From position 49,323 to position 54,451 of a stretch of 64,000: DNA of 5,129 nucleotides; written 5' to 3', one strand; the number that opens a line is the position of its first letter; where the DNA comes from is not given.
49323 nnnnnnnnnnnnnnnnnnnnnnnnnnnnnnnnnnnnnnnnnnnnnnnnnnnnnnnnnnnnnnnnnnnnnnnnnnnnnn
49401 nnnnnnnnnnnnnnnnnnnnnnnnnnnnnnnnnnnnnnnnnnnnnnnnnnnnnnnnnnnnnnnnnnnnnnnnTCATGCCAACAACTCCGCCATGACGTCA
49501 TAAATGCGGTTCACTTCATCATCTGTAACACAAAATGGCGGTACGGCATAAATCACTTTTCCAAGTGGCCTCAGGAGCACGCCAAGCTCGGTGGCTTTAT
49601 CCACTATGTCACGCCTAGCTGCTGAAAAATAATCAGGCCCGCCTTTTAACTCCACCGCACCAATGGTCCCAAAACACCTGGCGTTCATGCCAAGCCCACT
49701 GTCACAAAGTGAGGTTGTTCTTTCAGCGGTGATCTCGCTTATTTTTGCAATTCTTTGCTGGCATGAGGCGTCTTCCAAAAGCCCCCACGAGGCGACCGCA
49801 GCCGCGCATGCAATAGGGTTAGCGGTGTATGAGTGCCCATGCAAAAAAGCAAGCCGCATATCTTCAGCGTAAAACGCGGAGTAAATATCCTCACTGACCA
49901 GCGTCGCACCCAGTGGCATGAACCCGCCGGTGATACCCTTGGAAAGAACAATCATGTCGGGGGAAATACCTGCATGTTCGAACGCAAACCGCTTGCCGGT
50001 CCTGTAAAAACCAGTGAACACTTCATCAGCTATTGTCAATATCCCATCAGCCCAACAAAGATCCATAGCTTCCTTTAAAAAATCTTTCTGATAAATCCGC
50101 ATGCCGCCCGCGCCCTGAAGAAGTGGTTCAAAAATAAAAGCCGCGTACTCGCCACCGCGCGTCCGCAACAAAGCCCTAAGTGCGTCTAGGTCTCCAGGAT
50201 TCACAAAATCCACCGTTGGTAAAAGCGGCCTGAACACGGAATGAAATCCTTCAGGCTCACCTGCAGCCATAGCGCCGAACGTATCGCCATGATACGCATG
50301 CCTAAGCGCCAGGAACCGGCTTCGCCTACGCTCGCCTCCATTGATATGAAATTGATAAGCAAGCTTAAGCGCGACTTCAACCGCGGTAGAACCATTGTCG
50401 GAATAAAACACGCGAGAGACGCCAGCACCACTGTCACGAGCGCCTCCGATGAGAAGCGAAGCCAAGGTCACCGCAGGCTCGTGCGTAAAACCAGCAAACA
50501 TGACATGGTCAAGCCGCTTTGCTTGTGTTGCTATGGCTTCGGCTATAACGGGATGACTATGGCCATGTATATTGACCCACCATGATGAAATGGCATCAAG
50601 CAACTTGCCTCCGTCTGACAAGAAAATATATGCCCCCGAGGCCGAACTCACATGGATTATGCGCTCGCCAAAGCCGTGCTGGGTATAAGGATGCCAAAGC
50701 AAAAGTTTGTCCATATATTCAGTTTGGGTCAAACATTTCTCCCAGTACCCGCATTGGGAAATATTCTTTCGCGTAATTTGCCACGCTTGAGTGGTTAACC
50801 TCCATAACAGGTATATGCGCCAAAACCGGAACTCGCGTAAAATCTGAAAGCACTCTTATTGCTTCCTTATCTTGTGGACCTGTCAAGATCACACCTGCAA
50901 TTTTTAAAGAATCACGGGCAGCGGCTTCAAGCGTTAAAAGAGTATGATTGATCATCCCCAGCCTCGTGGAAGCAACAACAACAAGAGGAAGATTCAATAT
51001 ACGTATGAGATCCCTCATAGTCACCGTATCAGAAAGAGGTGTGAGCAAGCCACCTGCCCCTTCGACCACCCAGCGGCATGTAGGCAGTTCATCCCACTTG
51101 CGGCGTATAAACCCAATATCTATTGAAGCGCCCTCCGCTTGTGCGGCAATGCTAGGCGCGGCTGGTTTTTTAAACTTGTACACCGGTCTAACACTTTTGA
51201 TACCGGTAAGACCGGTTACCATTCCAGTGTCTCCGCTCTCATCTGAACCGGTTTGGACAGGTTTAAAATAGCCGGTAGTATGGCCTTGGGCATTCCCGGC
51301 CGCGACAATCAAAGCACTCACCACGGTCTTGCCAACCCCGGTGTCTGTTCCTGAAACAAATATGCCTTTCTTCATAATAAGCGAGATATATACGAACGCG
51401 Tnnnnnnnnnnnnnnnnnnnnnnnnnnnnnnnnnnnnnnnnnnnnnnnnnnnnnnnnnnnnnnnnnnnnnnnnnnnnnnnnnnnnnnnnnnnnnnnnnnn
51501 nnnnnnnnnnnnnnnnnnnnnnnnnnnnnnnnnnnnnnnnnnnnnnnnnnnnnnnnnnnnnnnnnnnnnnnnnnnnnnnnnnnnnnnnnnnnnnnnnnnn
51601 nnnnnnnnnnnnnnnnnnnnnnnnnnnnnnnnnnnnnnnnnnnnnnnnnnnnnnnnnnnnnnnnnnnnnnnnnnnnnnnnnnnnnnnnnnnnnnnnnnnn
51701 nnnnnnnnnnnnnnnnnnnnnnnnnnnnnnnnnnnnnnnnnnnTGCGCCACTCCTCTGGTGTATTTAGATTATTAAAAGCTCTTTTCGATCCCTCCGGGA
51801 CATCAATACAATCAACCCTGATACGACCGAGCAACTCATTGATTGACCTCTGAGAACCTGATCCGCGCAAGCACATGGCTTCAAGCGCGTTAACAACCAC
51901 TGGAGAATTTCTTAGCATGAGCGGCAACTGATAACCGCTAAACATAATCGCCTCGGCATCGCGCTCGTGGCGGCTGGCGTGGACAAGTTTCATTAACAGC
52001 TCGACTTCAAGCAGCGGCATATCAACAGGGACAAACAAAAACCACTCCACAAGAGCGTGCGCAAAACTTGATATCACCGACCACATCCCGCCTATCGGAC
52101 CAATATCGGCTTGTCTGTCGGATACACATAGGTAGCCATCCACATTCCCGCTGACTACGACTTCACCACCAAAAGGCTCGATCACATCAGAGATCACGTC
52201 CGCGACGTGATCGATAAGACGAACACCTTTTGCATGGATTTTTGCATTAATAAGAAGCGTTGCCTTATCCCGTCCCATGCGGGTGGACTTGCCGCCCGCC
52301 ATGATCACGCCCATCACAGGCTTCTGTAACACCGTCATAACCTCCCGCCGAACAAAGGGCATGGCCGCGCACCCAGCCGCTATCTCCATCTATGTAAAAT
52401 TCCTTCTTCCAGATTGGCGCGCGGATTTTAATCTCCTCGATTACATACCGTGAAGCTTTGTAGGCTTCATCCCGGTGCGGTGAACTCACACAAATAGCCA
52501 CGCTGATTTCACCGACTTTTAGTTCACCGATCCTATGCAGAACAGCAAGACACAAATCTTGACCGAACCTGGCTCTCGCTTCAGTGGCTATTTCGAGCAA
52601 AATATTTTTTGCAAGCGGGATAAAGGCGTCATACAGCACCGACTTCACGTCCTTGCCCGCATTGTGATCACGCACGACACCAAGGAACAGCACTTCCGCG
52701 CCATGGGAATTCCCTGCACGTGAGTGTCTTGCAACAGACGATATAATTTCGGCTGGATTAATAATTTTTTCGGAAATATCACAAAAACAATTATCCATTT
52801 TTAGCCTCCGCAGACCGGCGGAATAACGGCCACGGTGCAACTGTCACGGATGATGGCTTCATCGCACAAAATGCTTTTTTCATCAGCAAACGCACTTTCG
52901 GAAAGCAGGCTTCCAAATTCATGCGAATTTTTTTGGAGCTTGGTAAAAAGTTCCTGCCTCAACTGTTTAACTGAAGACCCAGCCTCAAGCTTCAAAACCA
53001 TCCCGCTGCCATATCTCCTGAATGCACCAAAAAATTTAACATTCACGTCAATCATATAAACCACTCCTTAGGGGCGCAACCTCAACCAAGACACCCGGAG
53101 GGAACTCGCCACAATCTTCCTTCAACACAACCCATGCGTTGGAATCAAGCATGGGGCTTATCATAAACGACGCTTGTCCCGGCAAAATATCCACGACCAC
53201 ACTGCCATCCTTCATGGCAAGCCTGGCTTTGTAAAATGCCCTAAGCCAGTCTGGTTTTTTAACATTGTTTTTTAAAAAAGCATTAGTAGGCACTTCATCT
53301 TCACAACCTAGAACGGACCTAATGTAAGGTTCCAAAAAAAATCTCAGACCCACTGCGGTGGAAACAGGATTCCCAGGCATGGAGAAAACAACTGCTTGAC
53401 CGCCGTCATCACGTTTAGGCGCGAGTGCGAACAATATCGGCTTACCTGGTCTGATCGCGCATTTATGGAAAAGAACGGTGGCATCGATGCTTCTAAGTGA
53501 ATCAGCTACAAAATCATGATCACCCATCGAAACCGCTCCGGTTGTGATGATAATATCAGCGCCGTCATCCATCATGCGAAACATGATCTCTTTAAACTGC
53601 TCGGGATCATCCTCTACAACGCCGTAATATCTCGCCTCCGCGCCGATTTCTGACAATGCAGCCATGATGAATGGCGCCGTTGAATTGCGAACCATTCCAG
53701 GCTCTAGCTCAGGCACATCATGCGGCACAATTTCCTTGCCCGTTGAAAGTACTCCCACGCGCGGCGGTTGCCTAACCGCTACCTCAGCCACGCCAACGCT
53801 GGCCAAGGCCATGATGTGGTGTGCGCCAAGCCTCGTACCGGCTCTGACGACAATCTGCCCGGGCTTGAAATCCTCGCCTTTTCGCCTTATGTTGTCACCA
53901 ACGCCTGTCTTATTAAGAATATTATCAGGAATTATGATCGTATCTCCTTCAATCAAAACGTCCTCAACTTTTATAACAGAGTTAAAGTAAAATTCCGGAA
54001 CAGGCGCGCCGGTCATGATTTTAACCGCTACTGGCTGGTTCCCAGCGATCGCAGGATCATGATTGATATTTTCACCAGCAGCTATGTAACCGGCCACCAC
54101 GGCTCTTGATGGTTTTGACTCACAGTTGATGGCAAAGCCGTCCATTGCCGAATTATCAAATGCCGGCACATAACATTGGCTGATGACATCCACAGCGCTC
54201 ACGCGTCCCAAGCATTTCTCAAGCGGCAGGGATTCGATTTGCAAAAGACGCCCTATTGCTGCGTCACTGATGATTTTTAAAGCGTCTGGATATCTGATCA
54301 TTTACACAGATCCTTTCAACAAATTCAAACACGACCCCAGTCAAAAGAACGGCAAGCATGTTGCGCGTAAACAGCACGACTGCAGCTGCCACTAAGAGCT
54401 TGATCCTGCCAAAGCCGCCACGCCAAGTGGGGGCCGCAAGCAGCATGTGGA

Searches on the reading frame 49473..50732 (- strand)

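Call 54: search_protein_families(library=pfam, proteins=[window:49473-50732:-], max_evalue=0.00001)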
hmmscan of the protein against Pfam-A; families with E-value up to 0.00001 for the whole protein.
window:49473-50732:- (419 aa): 1 family
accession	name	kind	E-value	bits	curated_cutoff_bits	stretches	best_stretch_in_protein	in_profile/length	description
PF00202.27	Aminotran_3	-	2.5e-93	313.4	30.5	1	25-416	10-401/403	Aminotransferase class-III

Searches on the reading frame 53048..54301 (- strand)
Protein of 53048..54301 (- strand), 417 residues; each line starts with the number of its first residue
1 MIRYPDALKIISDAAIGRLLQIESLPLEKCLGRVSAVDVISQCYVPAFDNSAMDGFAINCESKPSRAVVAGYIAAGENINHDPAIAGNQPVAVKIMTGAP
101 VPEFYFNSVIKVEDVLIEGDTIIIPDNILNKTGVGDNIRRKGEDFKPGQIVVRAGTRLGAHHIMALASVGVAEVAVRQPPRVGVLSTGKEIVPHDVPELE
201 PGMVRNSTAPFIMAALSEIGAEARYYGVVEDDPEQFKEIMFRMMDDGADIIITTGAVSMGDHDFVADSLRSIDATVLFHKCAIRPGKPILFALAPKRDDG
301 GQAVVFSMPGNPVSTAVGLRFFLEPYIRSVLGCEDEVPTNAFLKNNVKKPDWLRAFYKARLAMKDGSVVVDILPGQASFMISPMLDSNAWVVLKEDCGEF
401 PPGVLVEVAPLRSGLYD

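Call 54: search_protein_families(library=pfam, proteins=[window:53048-54301:-], max_evalue=0.00001)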
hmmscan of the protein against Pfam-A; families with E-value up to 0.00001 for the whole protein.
window:53048-54301:- (417 aa): 3 families
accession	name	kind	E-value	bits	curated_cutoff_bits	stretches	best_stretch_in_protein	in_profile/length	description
PF03453.22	MoeA_N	-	4.7e-36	124.3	30.8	1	4-170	3-160/160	MoeA N-terminal region (domain I and II)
PF00994.29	MoCF_biosynth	-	1.8e-29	102.7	26.6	1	183-328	1-143/144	Probable molybdopterin binding domain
PF03454.20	MoeA_C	-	3.8e-08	33.9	22.1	1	343-411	4-72/72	MoeA C-terminal region (domain IV)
